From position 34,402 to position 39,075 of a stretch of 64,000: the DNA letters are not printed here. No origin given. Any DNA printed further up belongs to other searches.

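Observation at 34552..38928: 1458-aa NACHT NTPase with inverted architecture: NTPase first, long helical sensor-like region, acidic linker, C-terminal PD-(D/E)xK-like motif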

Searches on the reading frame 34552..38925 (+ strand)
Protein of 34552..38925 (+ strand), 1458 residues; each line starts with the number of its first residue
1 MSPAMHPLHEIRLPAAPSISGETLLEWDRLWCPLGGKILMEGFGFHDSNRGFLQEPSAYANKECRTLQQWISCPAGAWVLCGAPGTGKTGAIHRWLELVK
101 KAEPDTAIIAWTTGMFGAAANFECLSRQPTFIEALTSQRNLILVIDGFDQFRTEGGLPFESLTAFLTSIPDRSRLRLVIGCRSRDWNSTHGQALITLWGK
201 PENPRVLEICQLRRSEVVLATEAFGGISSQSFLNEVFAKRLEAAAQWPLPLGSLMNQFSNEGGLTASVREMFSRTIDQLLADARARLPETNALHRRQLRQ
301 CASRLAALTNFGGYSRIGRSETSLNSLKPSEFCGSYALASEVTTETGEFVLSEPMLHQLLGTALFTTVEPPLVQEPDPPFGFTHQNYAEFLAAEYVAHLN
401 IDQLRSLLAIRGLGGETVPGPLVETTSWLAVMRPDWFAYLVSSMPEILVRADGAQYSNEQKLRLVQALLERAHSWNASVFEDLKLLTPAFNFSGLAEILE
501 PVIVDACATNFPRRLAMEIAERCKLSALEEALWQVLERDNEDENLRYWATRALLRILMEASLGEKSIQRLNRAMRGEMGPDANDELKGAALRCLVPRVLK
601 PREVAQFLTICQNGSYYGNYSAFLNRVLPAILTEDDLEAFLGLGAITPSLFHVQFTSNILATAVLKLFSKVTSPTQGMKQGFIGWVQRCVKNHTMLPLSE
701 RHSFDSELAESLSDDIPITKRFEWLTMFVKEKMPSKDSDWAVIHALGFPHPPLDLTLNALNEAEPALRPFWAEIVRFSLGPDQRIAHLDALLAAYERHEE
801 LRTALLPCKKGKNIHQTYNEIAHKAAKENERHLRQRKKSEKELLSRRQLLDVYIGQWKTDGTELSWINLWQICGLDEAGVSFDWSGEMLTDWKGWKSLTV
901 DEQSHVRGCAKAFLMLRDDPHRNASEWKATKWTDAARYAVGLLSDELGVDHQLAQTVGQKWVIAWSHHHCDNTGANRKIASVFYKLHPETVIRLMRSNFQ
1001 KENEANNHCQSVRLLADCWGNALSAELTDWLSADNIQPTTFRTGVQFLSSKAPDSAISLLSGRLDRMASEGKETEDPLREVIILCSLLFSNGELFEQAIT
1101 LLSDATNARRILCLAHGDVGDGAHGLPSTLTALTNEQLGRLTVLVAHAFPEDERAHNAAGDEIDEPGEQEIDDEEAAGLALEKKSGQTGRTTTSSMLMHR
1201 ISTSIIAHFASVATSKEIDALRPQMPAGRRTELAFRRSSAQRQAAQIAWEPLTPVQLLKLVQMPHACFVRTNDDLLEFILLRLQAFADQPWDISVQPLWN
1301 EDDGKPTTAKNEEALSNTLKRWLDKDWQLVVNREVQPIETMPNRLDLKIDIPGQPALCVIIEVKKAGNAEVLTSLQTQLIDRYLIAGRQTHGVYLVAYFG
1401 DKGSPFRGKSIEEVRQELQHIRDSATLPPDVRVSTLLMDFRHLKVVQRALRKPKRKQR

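Call 7: search_protein_families(library=pfam, proteins=[window:34552-38925:+], max_evalue=0.1)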
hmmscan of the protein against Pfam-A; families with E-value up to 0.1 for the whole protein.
window:34552-38925:+ (1458 aa): 4 families
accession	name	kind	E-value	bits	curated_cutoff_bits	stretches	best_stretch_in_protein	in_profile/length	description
PF24883.2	NPHP3_N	-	0.018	15.6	24.8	0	131-182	116-162/164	Nephrocystin 3, N-terminal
PF10412.15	TrwB_AAD_bind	-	0.021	14.2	20.5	1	79-117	19-56/387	Type IV secretion-system coupling protein DNA-binding domain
PF13401.12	AAA_22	-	0.026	15.3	27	0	75-109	5-39/130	AAA domain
PF13245.12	AAA_19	-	0.04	14.5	25.1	0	75-112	11-50/134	AAA domain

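Call 8: search_protein_families(library=padloc, proteins=[window:34552-38925:+], max_evalue=0.1)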
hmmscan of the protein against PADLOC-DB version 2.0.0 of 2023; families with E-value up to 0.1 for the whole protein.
window:34552-38925:+ (1458 aa): 0 families

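Call 9: search_protein_families(library=ncbifam, proteins=[window:34552-38925:+], max_evalue=0.1)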
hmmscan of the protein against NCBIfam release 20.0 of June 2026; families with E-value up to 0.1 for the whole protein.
window:34552-38925:+ (1458 aa): 2 families
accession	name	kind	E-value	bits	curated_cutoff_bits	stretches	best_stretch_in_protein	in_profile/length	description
NF058534.1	antiphage_HyoA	equivalog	1.8e-22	78.9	1200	2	200-871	197-873/1430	NACHT domain-containing antiphage protein HyoA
TIGR01448.2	helicase_RecD2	equivalog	0.049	11.7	500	1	76-112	332-368/713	SF1B family DNA helicase RecD2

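Call 11: find_homologous_proteins(query=window:34552-38925:+)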
Query window:34552-38925:+ (1458 aa): 10 proteins with E <= 0.001 among 8000 candidates.
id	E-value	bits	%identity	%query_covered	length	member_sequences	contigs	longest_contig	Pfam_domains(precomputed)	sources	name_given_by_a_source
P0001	0.0e+0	3269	100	97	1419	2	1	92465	-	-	-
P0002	0.0e+0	1606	51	98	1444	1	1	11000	-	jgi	-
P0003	0.0e+0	1405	46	99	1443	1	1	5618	-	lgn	-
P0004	0.0e+0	1360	45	99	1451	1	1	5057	-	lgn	-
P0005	1.3e-227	777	34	97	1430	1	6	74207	PF28130.1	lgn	-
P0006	1.1e-205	704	32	97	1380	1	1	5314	-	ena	-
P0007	6.5e-59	218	29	44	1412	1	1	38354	PF28130.1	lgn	-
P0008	2.7e-34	136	29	34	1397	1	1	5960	-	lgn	-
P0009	1.2e-27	114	28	41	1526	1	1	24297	PF05729.19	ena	-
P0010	9.0e-24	101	27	42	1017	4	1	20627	-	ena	-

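Call 13: search_protein_families(library=pfam, proteins=[P0002, P0005, P0007, P0009, P0010, P0008], max_evalue=0.01)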
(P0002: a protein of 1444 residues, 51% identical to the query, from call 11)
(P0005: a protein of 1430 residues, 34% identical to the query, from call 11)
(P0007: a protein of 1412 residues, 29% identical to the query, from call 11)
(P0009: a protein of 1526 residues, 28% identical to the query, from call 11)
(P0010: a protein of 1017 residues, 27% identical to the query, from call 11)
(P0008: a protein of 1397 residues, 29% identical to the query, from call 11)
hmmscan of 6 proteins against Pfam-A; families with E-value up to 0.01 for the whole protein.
P0002 (1444 aa): 3 families
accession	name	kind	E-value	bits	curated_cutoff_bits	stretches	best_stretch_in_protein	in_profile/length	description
PF25199.1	nSTAND_NTPase5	-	0.00045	20.5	34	1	71-188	41-143/145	Novel STAND NTPase 5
PF24883.2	NPHP3_N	-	0.0049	17.5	24.8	0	63-103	12-54/164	Nephrocystin 3, N-terminal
PF13401.12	AAA_22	-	0.0092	16.7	27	0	70-123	4-56/130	AAA domain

P0005 (1430 aa): 2 families
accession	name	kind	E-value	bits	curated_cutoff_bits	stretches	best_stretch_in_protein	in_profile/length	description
PF13191.12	AAA_16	-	0.0055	17.6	32.6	0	72-100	23-51/167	AAA ATPase domain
PF13401.12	AAA_22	-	0.0083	16.9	27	0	74-125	6-55/130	AAA domain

P0007 (1412 aa): 0 families

P0009 (1526 aa): 4 families
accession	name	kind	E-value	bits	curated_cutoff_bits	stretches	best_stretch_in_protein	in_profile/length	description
PF05729.18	NACHT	-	1.6e-07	31.8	26.7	1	59-218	3-160/167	NACHT domain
PF24883.2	NPHP3_N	-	0.00056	20.6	24.8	0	142-182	126-164/164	Nephrocystin 3, N-terminal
PF13401.12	AAA_22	-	0.0012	19.6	27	0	55-90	4-33/130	AAA domain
PF18751.7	Ploopntkinase3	-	0.0012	18.8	27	0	60-105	7-52/187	P-loop Nucleotide Kinase3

P0010 (1017 aa): 3 families
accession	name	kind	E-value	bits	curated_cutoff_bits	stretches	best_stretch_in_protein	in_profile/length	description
PF05729.18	NACHT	-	0.00083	19.7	26.7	0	140-220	82-162/167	NACHT domain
PF13191.12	AAA_16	-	0.0013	19.7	32.6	1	75-153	25-110/167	AAA ATPase domain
PF13401.12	AAA_22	-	0.0055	17.5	27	0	75-126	6-55/130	AAA domain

P0008 (1397 aa): 4 families
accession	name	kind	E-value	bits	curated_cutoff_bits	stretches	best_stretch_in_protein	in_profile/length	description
PF13401.12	AAA_22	-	0.00027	21.7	27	0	48-143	4-95/130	AAA domain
PF13646.12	HEAT_2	-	0.00033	21.3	27.7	1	489-555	12-76/88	HEAT repeats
PF13191.12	AAA_16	-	0.0011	19.9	32.6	1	49-172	24-153/167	AAA ATPase domain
PF24883.2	NPHP3_N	-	0.0081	16.8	24.8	0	32-75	4-48/164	Nephrocystin 3, N-terminal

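Call 14: search_protein_families(library=ncbifam, proteins=[P0002, P0005, P0006, P0007, P0008, P0009, P0010], max_evalue=0.01)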
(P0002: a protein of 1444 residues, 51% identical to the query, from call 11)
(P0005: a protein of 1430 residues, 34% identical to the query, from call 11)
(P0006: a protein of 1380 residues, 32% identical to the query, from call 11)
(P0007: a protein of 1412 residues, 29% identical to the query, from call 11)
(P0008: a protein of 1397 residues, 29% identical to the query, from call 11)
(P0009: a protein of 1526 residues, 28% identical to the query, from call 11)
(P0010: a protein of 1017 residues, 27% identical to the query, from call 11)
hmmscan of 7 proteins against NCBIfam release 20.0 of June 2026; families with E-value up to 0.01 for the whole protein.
P0002 (1444 aa): 1 family
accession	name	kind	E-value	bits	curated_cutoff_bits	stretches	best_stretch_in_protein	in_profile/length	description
NF058534.1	antiphage_HyoA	equivalog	1.4e-23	82.5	1200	3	197-312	198-312/1430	NACHT domain-containing antiphage protein HyoA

P0005 (1430 aa): 3 families
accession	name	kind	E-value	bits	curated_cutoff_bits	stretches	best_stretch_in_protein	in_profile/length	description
NF058535.1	antiphage_EruA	equivalog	1.1e-46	159.7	1000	1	62-1406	13-1317/1318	NACHT domain-containing antiphage protein EruA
NF058534.1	antiphage_HyoA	equivalog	1.3e-35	122.5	1200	2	200-538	199-523/1430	NACHT domain-containing antiphage protein HyoA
NF007062.0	PRK09507.1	subfamily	0.01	15.8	133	0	871-902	21-52/69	transcription antiterminator/RNA stability regulator CspE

P0006 (1380 aa): 2 families
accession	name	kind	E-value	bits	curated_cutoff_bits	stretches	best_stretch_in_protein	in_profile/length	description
NF058535.1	antiphage_EruA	equivalog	6.3e-41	140.5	1000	2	46-620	17-556/1318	NACHT domain-containing antiphage protein EruA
NF058534.1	antiphage_HyoA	equivalog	6.9e-30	103.5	1200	3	176-587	197-593/1430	NACHT domain-containing antiphage protein HyoA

P0007 (1412 aa): 2 families
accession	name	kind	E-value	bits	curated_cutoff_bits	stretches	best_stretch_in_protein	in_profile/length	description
NF058535.1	antiphage_EruA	equivalog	8.3e-82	276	1000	2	116-730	71-675/1318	NACHT domain-containing antiphage protein EruA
NF058534.1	antiphage_HyoA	equivalog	2.5e-57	194.4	1200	3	174-595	199-610/1430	NACHT domain-containing antiphage protein HyoA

P0008 (1397 aa): 2 families
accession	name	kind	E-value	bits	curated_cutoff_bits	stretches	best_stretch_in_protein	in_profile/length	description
NF058535.1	antiphage_EruA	equivalog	2.1e-68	231.6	1000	2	38-744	13-673/1318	NACHT domain-containing antiphage protein EruA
NF058534.1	antiphage_HyoA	equivalog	2e-52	178.2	1200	2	42-587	32-588/1430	NACHT domain-containing antiphage protein HyoA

P0009 (1526 aa): 1 family
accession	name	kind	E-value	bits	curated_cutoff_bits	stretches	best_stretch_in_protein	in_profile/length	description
NF058535.1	antiphage_EruA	equivalog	5.8e-64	216.9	1000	2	143-677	71-589/1318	NACHT domain-containing antiphage protein EruA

P0010 (1017 aa): 2 families
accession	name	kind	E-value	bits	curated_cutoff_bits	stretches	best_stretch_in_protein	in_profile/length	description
NF058535.1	antiphage_EruA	equivalog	3e-46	158.2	1000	2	140-632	69-560/1318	NACHT domain-containing antiphage protein EruA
NF058534.1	antiphage_HyoA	equivalog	3.5e-21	74.6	1200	2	201-593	201-590/1430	NACHT domain-containing antiphage protein HyoA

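Call 18: search_solved_structures(query=window:34552-38925:+, max_evalue=1)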
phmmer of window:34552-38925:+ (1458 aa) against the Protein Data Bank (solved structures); distinct sequences matched with E-value up to 1: 1.
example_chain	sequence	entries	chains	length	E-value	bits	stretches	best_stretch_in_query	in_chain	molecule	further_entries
8rwv_F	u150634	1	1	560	0.9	10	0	74-102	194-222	Cell division control protein 6 homolog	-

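Call 29: find_encoding_contigs(protein=P0005, flank=8000, max_places=6)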
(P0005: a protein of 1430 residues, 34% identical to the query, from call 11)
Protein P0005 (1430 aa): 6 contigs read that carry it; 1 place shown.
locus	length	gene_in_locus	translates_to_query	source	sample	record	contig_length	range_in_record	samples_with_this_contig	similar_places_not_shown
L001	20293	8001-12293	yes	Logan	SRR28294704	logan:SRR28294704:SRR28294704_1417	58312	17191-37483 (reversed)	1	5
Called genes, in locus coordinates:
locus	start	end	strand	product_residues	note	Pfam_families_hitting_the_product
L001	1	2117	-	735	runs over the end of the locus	PF27016:TCAF_N, PF17291:M60-like_N, PF13402:Peptidase_M60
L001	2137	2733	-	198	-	PF01381:HTH_3, PF12844:HTH_19, PF13443:HTH_26 (weak), PF13560:HTH_31, PF07883:Cupin_2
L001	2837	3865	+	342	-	PF08240:ADH_N, PF16912:Glu_dehyd_C, PF00107:ADH_zinc_N, PF13602:ADH_zinc_N_2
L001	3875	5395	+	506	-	PF00884:Sulfatase, PF01663:Phosphodiest (faint), PF16347:SGSH_C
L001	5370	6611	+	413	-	PF00155:Aminotran_1_2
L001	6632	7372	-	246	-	-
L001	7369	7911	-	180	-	-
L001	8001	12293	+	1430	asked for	PF28130:DUF8371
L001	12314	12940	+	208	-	PF03458:Gly_transporter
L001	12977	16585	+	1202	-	PF01619:Pro_dh, PF00171:Aldedh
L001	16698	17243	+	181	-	PF00364:Biotin_lipoyl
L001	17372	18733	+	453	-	PF00289:Biotin_carb_N, PF02222:ATP-grasp (weak), PF02786:CPSase_L_D2, PF07478:Dala_Dala_lig_C (weak), PF02785:Biotin_carb_C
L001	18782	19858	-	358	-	-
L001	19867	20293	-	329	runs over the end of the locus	PF12006:DUF3500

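Call 30: find_encoding_contigs(protein=P0002, flank=8000, max_places=3)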
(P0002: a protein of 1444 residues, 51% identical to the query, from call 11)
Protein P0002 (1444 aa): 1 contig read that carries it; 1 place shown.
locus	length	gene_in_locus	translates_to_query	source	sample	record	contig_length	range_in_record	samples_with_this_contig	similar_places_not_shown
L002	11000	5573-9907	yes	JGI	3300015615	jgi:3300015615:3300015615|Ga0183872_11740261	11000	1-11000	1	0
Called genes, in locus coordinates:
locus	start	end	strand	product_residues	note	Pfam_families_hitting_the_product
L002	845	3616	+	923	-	PF01326:PPDK_N, PF00391:PEP-utilizers, PF02896:PEP-utilizers_C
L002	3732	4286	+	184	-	PF06114:Peptidase_M78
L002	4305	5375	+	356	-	-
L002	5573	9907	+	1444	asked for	-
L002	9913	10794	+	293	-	PF14243:R2K_3, PF18299:R2K_2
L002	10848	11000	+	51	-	?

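Call 31: find_encoding_contigs(protein=P0007, flank=10000, max_places=3)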
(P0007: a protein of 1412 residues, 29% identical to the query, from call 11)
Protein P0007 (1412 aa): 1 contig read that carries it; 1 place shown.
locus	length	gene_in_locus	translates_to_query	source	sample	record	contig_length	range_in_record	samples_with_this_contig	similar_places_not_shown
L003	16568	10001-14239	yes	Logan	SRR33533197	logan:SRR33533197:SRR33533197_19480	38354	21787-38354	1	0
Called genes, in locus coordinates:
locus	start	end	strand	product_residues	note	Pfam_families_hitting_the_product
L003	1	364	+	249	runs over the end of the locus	PF08241:Methyltransf_11, PF08242:Methyltransf_12, PF13649:Methyltransf_25, PF13847:Methyltransf_31 (weak)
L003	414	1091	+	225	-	PF01738:DLH, PF12697:Abhydrolase_6 (faint), PF08840:BAAT_C (faint)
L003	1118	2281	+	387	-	PF00266:Aminotran_5, PF01212:Beta_elim_lyase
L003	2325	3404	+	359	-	PF03054:tRNA_Me_trans, PF20259:tRNA_Me_trans_M, PF20258:tRNA_Me_trans_C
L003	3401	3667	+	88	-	-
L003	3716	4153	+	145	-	PF04657:DMT_YdcZ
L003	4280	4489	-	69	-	PF00313:CSD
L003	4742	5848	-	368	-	PF21320:WHD_Rv2258c, PF00891:Methyltransf_2 (weak), PF13489:Methyltransf_23, PF05175:MTS, PF08241:Methyltransf_11, PF08242:Methyltransf_12, PF13649:Methyltransf_25, PF13847:Methyltransf_31, +2 more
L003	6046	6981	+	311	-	PF14801:TrmI-like_N, PF01135:PCMT, PF08704:GCD14, PF13847:Methyltransf_31, PF08241:Methyltransf_11 (weak), PF13649:Methyltransf_25 (weak)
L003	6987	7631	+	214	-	PF00293:NUDIX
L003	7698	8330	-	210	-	PF01386:Ribosomal_L25p, PF14693:Ribosomal_TL5_C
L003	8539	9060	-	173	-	-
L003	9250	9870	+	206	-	PF11667:DUF3267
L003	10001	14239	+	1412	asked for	PF28130:DUF8371 (faint)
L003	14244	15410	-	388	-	PF00465:Fe-ADH, PF13685:Fe-ADH_2, PF25137:ADH_Fe_C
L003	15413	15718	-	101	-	PF03992:ABM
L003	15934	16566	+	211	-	?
